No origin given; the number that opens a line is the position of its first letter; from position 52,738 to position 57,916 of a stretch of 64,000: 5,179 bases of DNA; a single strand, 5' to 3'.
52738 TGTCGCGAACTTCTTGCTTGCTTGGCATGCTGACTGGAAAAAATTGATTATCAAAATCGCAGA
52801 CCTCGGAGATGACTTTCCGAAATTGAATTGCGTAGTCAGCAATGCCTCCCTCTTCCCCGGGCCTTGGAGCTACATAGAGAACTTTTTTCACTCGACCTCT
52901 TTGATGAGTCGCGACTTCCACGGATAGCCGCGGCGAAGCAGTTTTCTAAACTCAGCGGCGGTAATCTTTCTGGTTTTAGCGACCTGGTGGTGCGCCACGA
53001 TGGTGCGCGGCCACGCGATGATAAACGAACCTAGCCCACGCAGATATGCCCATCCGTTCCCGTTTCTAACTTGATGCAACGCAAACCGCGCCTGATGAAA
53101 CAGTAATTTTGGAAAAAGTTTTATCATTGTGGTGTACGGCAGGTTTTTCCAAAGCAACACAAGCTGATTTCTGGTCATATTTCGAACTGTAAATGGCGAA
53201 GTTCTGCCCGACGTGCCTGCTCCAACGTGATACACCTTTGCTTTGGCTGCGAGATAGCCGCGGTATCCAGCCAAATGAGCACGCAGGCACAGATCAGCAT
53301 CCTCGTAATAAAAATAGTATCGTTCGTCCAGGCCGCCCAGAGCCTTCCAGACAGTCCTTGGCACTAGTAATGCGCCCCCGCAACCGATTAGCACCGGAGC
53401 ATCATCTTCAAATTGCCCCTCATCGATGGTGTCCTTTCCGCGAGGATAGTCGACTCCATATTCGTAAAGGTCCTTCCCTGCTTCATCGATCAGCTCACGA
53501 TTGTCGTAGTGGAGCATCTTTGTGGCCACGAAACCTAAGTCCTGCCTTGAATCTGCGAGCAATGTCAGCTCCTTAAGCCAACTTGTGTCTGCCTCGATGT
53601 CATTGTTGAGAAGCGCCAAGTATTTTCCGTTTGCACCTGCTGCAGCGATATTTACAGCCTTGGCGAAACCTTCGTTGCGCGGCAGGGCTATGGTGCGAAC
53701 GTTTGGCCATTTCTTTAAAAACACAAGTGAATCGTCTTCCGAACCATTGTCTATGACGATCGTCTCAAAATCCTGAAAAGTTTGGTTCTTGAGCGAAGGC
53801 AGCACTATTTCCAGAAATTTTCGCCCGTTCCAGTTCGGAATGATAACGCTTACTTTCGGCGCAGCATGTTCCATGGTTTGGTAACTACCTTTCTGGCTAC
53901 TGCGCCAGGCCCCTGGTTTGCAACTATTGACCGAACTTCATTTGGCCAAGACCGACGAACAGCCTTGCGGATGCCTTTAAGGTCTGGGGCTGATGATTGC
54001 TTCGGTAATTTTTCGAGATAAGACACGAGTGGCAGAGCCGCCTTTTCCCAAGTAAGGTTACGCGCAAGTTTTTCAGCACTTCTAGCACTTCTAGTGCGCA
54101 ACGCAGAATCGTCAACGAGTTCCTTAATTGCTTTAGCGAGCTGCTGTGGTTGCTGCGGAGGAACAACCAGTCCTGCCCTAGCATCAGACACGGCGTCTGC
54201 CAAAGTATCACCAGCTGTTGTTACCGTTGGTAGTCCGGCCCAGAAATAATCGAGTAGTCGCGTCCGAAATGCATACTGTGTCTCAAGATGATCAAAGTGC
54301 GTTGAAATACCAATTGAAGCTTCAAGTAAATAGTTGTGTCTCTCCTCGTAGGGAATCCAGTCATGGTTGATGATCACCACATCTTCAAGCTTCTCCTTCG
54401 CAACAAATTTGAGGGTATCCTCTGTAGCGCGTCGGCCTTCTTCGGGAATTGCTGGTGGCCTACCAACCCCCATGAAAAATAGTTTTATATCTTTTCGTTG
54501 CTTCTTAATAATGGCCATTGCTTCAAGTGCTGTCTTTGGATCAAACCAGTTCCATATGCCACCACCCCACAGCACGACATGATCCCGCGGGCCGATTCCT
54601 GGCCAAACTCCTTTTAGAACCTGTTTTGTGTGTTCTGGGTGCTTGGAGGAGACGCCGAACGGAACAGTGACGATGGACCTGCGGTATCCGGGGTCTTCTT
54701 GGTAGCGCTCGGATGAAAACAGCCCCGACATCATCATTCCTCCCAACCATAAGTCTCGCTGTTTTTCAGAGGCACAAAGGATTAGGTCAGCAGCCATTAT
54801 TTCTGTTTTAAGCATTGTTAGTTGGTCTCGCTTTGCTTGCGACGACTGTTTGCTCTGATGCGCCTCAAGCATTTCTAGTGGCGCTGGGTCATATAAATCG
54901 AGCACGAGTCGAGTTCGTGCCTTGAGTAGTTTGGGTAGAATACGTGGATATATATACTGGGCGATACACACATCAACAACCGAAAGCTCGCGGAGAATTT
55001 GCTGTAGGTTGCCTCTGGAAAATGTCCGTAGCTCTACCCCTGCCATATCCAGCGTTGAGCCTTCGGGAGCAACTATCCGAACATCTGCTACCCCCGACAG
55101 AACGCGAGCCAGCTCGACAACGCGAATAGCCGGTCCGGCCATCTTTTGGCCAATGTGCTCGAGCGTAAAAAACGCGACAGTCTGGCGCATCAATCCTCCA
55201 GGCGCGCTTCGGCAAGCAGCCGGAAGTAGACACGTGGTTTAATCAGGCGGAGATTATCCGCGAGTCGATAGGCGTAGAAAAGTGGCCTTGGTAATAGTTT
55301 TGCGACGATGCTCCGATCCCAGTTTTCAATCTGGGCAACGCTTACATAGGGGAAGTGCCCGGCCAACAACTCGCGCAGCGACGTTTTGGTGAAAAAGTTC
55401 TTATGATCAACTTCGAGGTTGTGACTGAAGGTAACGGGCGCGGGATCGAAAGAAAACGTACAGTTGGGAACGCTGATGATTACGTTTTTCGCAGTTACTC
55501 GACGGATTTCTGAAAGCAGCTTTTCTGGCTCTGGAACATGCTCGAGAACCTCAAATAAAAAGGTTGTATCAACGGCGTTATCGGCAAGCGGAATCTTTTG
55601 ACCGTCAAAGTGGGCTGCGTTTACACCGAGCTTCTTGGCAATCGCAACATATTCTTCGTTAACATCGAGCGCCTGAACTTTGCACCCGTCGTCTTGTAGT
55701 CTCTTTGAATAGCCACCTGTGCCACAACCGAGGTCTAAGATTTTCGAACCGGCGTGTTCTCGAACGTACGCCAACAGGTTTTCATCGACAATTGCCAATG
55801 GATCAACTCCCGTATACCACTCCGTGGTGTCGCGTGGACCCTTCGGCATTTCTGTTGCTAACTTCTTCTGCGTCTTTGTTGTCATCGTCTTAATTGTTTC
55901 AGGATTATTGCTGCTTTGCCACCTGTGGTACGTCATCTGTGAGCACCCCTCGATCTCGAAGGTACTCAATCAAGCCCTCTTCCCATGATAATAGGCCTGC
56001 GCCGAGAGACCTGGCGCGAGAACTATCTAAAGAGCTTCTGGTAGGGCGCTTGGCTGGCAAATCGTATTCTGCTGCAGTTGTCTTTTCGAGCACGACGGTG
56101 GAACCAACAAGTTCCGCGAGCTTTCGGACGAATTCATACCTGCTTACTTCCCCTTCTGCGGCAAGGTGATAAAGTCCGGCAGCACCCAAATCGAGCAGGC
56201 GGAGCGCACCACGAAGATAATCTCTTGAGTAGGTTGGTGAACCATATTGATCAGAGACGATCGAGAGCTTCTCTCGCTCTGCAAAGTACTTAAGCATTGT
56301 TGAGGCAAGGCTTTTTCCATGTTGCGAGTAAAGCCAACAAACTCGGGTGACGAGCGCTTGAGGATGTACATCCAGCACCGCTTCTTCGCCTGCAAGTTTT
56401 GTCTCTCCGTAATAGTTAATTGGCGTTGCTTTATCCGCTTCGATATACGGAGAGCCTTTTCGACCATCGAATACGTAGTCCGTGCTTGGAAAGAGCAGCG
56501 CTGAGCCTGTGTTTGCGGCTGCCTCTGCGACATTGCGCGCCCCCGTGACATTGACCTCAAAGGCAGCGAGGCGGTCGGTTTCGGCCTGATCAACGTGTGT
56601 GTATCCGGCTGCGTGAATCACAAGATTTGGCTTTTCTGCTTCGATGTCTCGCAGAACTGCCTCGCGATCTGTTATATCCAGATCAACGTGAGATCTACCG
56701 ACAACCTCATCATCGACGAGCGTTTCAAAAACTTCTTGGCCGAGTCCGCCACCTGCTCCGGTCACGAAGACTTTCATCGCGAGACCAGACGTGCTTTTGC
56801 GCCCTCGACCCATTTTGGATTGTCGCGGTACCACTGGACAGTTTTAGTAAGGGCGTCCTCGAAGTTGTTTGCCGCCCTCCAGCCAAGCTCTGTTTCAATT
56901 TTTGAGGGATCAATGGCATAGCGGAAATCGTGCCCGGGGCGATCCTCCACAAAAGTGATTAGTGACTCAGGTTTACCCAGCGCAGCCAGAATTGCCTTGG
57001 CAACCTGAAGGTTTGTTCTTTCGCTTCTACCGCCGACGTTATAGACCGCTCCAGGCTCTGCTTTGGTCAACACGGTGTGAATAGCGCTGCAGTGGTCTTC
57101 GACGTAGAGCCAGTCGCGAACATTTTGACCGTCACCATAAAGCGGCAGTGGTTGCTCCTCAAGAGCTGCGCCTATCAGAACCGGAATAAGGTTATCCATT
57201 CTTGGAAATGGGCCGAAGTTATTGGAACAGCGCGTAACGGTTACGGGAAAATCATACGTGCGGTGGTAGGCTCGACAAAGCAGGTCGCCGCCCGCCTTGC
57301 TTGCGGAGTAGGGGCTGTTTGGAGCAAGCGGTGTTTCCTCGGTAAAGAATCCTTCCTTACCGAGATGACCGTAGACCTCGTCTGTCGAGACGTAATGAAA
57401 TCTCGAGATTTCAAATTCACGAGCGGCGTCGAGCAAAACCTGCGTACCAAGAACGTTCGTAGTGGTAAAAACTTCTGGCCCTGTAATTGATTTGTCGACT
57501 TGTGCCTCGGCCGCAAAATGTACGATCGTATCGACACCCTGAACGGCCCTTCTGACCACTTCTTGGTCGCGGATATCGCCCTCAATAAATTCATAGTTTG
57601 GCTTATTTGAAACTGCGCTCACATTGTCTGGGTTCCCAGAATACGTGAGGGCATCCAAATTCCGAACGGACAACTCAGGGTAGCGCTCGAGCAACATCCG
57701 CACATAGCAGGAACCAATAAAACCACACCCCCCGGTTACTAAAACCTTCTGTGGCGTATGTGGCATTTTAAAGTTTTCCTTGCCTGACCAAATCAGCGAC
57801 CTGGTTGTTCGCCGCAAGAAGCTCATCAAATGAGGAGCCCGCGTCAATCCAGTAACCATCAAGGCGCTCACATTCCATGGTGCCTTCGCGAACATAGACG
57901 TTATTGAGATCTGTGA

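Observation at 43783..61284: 17.5-kb rhamnose-glycan locus with three Wzy_C (O-antigen ligase / O-oligosaccharyltransferase family) paralogs and no flippase or initiating transferase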

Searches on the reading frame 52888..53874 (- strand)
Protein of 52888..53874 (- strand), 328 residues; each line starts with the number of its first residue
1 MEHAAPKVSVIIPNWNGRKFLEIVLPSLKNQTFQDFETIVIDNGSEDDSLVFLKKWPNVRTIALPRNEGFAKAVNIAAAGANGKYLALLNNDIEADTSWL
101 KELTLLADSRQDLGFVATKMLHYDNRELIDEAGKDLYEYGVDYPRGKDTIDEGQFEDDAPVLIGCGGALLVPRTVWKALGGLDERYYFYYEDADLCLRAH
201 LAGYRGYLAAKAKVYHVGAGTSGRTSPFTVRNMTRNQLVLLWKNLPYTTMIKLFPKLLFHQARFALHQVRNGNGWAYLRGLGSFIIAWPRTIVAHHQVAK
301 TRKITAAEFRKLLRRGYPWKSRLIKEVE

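Call 3: search_protein_families(library=pfam, proteins=[window:52888-53874:-], max_evalue=0.01)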
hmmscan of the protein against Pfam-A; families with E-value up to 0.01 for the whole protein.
window:52888-53874:- (328 aa): 5 families
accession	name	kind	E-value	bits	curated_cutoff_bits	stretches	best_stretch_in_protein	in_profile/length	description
PF00535.33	Glycos_transf_2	-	3.9e-24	85.9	23.3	1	9-135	1-131/168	Glycosyl transferase family 2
PF13641.12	Glyco_tranf_2_3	-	1.3e-13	51.9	27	1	6-236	1-227/230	Glycosyltransferase like family 2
PF10111.15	Glyco_tranf_2_2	-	3.1e-05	24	27.3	1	9-200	1-200/276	Glycosyltransferase like family 2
PF13632.12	Glyco_trans_2_3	-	0.0014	19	27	1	164-219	72-126/198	Glycosyl transferase family group 2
PF02709.20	Glyco_transf_7C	-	0.0053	16.8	23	1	165-211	20-67/78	N-terminal domain of galactosyltransferase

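Call 79: search_protein_families(library=ncbifam, proteins=[window:52888-53874:-], max_evalue=0.00001)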
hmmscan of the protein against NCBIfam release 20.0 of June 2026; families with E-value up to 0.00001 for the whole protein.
window:52888-53874:- (328 aa): 14 families
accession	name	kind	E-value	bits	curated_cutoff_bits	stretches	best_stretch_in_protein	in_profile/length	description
TIGR03965.1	mycofact_glyco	equivalog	7e-19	68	280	1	5-216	73-280/467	mycofactocin biosynthesis glycosyltransferase MftF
NF047683.1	TeichurnBiosyTuaG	equivalog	4.3e-16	59.3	400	1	1-125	1-130/252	teichuronic acid biosynthesis protein TuaG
NF007482.0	PRK10073.1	equivalog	3.8e-15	55.7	423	1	1-108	1-111/334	glycosyltransferase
NF041875.1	EPS_EpsD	equivalog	2.6e-14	53.3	370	1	8-102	1-99/325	exopolysaccharide biosynthesis glycosyltransferase EpsD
TIGR04283.1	glyco_like_mftF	equivalog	4.9e-13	49.2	182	1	8-114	1-105/221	TIGR04283 family arsenosugar biosynthesis glycosyltransferase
NF038299.1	EPS_HpsN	equivalog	4.3e-12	45.6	425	1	6-258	1-267/317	hormogonium polysaccharide biosynthesis glycosyltransferase HpsN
NF053739.1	GlytfEpsEBac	equivalog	3.9e-11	42.4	450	1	6-217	1-202/265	glycosyltransferase EpsE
TIGR03937.1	PgaC_IcaA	equivalog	4.5e-11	42.4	422.3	1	4-95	43-138/407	poly-beta-1,6-N-acetyl-D-glucosamine synthase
TIGR01556.1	rhamnosyltran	subfamily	4.6e-10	39.1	200.55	1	31-217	17-201/281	rhamnosyltransferase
NF038302.1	EPS_HpsE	equivalog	5.1e-09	35.5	300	1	8-119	3-123/307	hormogonium polysaccharide biosynthesis glycosyltransferase HpsE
TIGR03111.1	glyc2_xrt_Gpos1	hypoth_equivalog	4.6e-08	32.3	363.95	1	4-121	47-170/439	TIGR03111 family XrtG-associated glycosyltransferase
NF050050.1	ProtGlycPglI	equivalog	1.7e-06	27.7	500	1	6-100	2-101/306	GalNAc(5)-diNAcBac-PP-undecaprenol beta-1,3-glucosyltransferase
NF050819.1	PolSacchBiosHfsG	equivalog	5.7e-06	25.7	500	1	3-105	9-115/302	polysaccharide biosynthesis protein HfsG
NF041394.1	GtaseAglG_Halo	equivalog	9.5e-06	25.1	440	0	7-109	2-109/304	glucosyl-dolichyl phosphate glucuronosyltransferase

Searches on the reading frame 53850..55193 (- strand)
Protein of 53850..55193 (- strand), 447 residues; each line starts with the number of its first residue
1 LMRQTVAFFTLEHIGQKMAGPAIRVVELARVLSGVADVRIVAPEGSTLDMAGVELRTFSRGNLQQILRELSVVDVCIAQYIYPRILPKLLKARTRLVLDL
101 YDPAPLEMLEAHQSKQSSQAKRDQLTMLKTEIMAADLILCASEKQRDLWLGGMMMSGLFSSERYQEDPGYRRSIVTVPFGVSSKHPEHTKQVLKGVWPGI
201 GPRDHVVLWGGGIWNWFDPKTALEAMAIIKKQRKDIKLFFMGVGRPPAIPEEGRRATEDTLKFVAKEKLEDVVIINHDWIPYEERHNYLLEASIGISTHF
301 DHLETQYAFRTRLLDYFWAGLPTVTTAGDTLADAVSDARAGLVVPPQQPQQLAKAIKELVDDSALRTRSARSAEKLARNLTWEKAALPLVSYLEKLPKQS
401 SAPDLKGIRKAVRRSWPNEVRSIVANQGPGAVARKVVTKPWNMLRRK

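Call 3: search_protein_families(library=pfam, proteins=[window:53850-55193:-], max_evalue=0.01)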
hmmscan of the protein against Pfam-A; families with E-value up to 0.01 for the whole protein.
window:53850-55193:- (447 aa): 3 families
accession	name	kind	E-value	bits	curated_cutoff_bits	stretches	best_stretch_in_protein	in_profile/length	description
PF00534.26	Glycos_transf_1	-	8.2e-13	48.7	26.4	1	219-375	30-171/172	Glycosyl transferases group 1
PF13692.12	Glyco_trans_1_4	-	9.4e-13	49.1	27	1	206-362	3-142/142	Glycosyl transferases group 1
PF13524.12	Glyco_trans_1_2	-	0.0028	18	25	1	273-375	28-127/144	Glycosyl transferase-like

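Call 21: search_protein_families(library=ncbifam, proteins=[window:53850-55193:-], max_evalue=0.1)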
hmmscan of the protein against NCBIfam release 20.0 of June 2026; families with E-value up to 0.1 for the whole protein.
window:53850-55193:- (447 aa): 8 families
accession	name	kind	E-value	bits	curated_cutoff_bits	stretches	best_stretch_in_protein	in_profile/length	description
TIGR03449.1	mycothiol_MshA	equivalog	2.8e-09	36.4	462.5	1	199-392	215-399/406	D-inositol-3-phosphate glycosyltransferase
NF041876.1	EPS_EpsE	equivalog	8.4e-08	31.9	400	1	319-375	318-375/389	exopolysaccharide biosynthesis GT4 family glycosyltransferase EpsE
TIGR03088.1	stp2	hypoth_equivalog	2.4e-05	23.5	409.05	1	313-376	289-352/374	TIGR03088 family PEP-CTERM/XrtA system glycosyltransferase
NF053787.1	GlcN_PG_synth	equivalog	5.6e-05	22.1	480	1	305-391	270-354/361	N-acetylglucosaminyl phosphatidylglycerol synthase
TIGR04047.1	MSMEG_0565_glyc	hypoth_equivalog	8e-05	21.9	259.85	1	314-387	294-365/373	MSMEG_0565 family glycosyltransferase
NF007640.0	PRK10307.1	subfamily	0.00013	21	276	1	316-381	326-391/411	WcaI family glycosyltransferase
TIGR02472.1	sucr_P_syn_N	equivalog_domain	0.065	12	576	1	312-384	356-429/439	sucrose-phosphate synthase, putative, glycosyltransferase domain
TIGR02470.1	sucr_synth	equivalog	0.091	10.8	810.4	0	308-364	655-711/784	sucrose synthase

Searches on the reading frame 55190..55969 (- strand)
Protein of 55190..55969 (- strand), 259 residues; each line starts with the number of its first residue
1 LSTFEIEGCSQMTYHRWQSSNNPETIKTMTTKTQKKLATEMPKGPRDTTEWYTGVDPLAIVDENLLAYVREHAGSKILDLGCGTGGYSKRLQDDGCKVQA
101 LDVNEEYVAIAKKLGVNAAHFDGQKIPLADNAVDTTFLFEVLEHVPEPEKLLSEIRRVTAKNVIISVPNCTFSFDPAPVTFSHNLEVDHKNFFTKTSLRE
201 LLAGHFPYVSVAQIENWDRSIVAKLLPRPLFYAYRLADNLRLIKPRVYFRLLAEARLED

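Call 3: search_protein_families(library=pfam, proteins=[window:55190-55969:-], max_evalue=0.01)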
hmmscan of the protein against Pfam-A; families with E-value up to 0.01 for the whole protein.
window:55190-55969:- (259 aa): 12 families
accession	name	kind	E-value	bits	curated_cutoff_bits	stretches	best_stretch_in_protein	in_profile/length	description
PF08241.18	Methyltransf_11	-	2.5e-19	70.1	21.2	1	78-164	1-92/95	Methyltransferase domain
PF13649.12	Methyltransf_25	-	3.3e-15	57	27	1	77-161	1-95/97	Methyltransferase domain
PF13847.12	Methyltransf_31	-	5.5e-14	52.5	27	1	72-171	2-113/145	Methyltransferase domain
PF13489.12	Methyltransf_23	-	5.8e-14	52.6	27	1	71-203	20-155/164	Methyltransferase domain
PF07021.18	MetW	-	2.8e-11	43.9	21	1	72-171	12-113/193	Methionine biosynthesis protein MetW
PF08242.18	Methyltransf_12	-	4.5e-10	40.6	30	1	78-162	1-95/98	Methyltransferase domain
PF03848.20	TehB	-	9.8e-05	22.3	20.4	1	63-113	20-70/193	Tellurite resistance protein TehB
PF01209.24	Ubie_methyltran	-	0.00014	21.7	20.1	1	70-159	44-143/233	ubiE/COQ5 methyltransferase family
PF01728.25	FtsJ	-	0.0014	19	24.1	1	73-106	21-56/181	FtsJ-like methyltransferase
PF05175.20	MTS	-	0.0016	18.5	23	1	65-113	23-73/170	Methyltransferase small domain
PF05219.18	DREV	-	0.0068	16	26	1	72-164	93-185/265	DREV methyltransferase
PF09445.16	Methyltransf_15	-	0.009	16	22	0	76-113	3-40/165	RNA cap guanine-N2 methyltransferase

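Call 21: search_protein_families(library=ncbifam, proteins=[window:55190-55969:-], max_evalue=0.1)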
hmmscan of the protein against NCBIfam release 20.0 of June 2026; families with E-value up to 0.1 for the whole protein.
window:55190-55969:- (259 aa): 56 families (the best 25 are shown)
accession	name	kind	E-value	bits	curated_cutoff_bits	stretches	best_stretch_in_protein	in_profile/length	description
NF045667.1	MTase_DVU1556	equivalog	1e-13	51.3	155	1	63-162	12-114/213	DVU_1556 family methyltransferase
NF041255.1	mycofact_MftM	equivalog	1.5e-13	50.7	200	1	73-169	139-243/289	mycofactocin oligosaccharide methyltransferase MftM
TIGR02021.1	BchM-ChlM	equivalog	9.5e-12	44.8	158.9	1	61-174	40-162/218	magnesium protoporphyrin IX methyltransferase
TIGR02081.1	metW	equivalog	2.2e-11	43.7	189.5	1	72-172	12-114/194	methionine biosynthesis protein MetW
TIGR01983.1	UbiG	equivalog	1.6e-10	40.7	102.95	1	70-162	46-146/228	bifunctional 2-polyprenyl-6-hydroxyphenol methylase/3-demethylubiquinol 3-O-methyltransferase UbiG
NF001241.0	PRK00216.1-2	equivalog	1.7e-10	40.9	327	1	67-173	45-151/231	demethylmenaquinone methyltransferase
NF043040.1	corrin_prot_MT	hypoth_equivalog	1.4e-09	37.7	180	1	63-113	32-81/216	corrinoid protein-associated methyltransferase CpaM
TIGR02072.1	BioC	equivalog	4.1e-09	36.6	184.95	1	63-165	21-130/244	malonyl-ACP O-methyltransferase BioC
TIGR04345.1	ovoA_Cterm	equivalog_domain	4.8e-08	32.8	170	1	63-114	31-82/242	putative 4-mercaptohistidine N1-methyltransferase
TIGR01934.1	MenG_MenH_UbiE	subfamily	5.2e-08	32.5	158.35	1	66-165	32-139/223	ubiquinone/menaquinone biosynthesis methyltransferase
NF007610.0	PRK10258.1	equivalog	2.2e-07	30.5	342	1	63-160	32-131/251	malonyl-ACP O-methyltransferase BioC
NF010703.0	PRK14103.1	equivalog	1.1e-06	28.3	320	1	64-154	20-111/256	trans-aconitate 2-methyltransferase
NF001244.0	PRK00216.1-5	equivalog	8.6e-06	25.2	216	1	66-165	41-151/236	bifunctional demethylmenaquinone methyltransferase/2-methoxy-6-polyprenyl-1,4-benzoquinol methylase UbiE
TIGR00477.1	tehB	equivalog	7.1e-05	22.2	219.5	1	64-167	64-177/238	tellurite resistance methyltransferase TehB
NF040539.1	AST_met_ArsM_2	exception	7.3e-05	22.7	240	1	63-185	46-180/262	putative arsinothricin biosynthesis methyltransferase ArsM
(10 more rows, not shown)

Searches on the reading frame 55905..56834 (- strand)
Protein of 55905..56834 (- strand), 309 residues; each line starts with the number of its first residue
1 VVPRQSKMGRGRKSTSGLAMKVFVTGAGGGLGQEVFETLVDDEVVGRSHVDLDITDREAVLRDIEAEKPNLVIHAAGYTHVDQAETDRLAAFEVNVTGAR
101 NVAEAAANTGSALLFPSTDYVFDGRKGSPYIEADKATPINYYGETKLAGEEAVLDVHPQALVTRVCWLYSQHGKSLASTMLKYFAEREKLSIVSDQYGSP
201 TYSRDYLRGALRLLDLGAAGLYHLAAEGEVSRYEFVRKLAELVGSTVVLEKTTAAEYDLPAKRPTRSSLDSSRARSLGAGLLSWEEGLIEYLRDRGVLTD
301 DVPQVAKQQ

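Call 3: search_protein_families(library=pfam, proteins=[window:55905-56834:-], max_evalue=0.01)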
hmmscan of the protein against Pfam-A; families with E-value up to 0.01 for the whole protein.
window:55905-56834:- (309 aa): 6 families
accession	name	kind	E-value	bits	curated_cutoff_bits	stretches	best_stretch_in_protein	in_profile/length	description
PF04321.23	RmlD_sub_bind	-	3.7e-80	269.5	27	1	20-293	1-283/287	RmlD substrate binding domain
PF01370.27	Epimerase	-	3.5e-23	82.7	20.9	1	22-216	1-227/240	NAD dependent epimerase/dehydratase family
PF02719.21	Polysacc_synt_2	-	1.6e-14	54.3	20.2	1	52-173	61-169/293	Polysaccharide biosynthesis protein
PF16363.11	GDP_Man_Dehyd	-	1.1e-12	48.5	27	1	50-172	57-183/332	GDP-mannose 4,6 dehydratase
PF01073.25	3Beta_HSD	-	2e-07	30.8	22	1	49-155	49-159/280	3-beta hydroxysteroid dehydrogenase/isomerase family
PF07993.18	NAD_binding_4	-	1.5e-05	24.7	20.1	1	66-157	86-192/258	Male sterility protein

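Call 79: search_protein_families(library=ncbifam, proteins=[window:55905-56834:-], max_evalue=0.00001)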
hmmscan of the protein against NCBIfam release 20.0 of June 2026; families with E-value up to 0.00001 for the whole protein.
window:55905-56834:- (309 aa): 8 families
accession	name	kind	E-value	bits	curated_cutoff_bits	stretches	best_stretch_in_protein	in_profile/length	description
TIGR01214.1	rmlD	equivalog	2.3e-80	269.7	224.05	1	21-293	1-283/285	dTDP-4-dehydrorhamnose reductase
NF007440.0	PRK09987.1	equivalog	3.3e-44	151.4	308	1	53-289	39-287/299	dTDP-4-dehydrorhamnose reductase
TIGR01179.1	galE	equivalog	9e-13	47.7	262.3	1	49-159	51-162/332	UDP-glucose 4-epimerase GalE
TIGR01181.1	dTDP_gluc_dehyt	equivalog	1.3e-10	40.9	365.1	1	48-245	53-263/321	dTDP-glucose 4,6-dehydratase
NF042423.1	oxyalk_red_Shew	equivalog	1.2e-08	34.5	580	1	20-163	9-166/331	2-alkyl-3-oxoalkanoate reductase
TIGR02622.1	CDP_4_6_dhtase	equivalog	5.5e-07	29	278.45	1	34-150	43-162/352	CDP-glucose 4,6-dehydratase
TIGR03589.1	PseB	equivalog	1.6e-06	27.3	407.75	1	53-151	61-144/324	UDP-N-acetylglucosamine 4,6-dehydratase (inverting)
NF007956.0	PRK10675.1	subfamily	2e-06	27.2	394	1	49-157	54-164/338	UDP-glucose 4-epimerase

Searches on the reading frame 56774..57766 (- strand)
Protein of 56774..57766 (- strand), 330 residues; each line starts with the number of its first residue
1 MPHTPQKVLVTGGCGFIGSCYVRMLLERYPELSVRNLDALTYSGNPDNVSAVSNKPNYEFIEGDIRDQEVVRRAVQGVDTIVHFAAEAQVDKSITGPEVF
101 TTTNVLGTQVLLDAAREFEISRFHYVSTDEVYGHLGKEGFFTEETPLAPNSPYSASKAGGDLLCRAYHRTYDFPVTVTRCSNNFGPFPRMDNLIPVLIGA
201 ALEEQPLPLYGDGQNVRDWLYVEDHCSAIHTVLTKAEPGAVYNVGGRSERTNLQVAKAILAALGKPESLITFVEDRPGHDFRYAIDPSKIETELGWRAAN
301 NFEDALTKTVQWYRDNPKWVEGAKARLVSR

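Call 79: search_protein_families(library=ncbifam, proteins=[window:56774-57766:-], max_evalue=0.00001)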
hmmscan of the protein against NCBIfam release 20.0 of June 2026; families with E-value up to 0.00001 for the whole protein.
window:56774-57766:- (330 aa): 25 families
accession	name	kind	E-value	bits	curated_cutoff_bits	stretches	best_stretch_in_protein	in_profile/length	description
TIGR01181.1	dTDP_gluc_dehyt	equivalog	2.8e-131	437.4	365.1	1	7-321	1-319/321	dTDP-glucose 4,6-dehydratase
NF007490.0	PRK10084.1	subfamily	1.2e-99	333.7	649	1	7-324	2-345/361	dTDP-glucose 4,6-dehydratase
NF007582.0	PRK10217.1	equivalog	8.9e-97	324.4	698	1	6-321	2-339/355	dTDP-glucose 4,6-dehydratase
TIGR04180.1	EDH_00030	hypoth_equivalog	2.3e-45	154.9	475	1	8-271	1-264/297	NAD-dependent 4,6-dehydratase LegB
TIGR01179.1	galE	equivalog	4.2e-41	140.9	262.3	1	7-317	1-329/332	UDP-glucose 4-epimerase GalE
NF007956.0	PRK10675.1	subfamily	3.9e-29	101.8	394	1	7-318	2-334/338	UDP-glucose 4-epimerase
TIGR02622.1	CDP_4_6_dhtase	equivalog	7.8e-29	100.9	278.45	1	6-316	5-333/352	CDP-glucose 4,6-dehydratase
NF011728.1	PRK15181.1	equivalog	1.1e-25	90.4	760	1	4-316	14-340/348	Vi polysaccharide biosynthesis UDP-N-acetylglucosaminuronic acid C-4 epimerase TviC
TIGR03466.1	HpnA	hypoth_equivalog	1e-22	80.5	367.65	1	7-246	2-230/327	hopanoid-associated sugar epimerase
TIGR02197.1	heptose_epim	equivalog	3.2e-20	72.5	274.6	1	8-274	1-270/316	ADP-glyceromanno-heptose 6-epimerase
NF042422.1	oxyalk_red_OleD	equivalog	5.4e-20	72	580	1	7-266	2-253/329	2-alkyl-3-oxoalkanoate reductase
TIGR03589.1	PseB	equivalog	1.3e-17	63.7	407.75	1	6-130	5-127/324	UDP-N-acetylglucosamine 4,6-dehydratase (inverting)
NF047922.1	GDPFucSynFcl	equivalog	1.2e-16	61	500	1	64-316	38-304/308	GDP-L-fucose synthase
TIGR01214.1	rmlD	equivalog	1.1e-15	57.5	224.05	1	7-266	1-229/285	dTDP-4-dehydrorhamnose reductase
NF041293.1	G6PDh_Azf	equivalog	1.4e-15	57.5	400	1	6-183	3-182/252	NAD-dependent glucose-6-phosphate dehydrogenase Azf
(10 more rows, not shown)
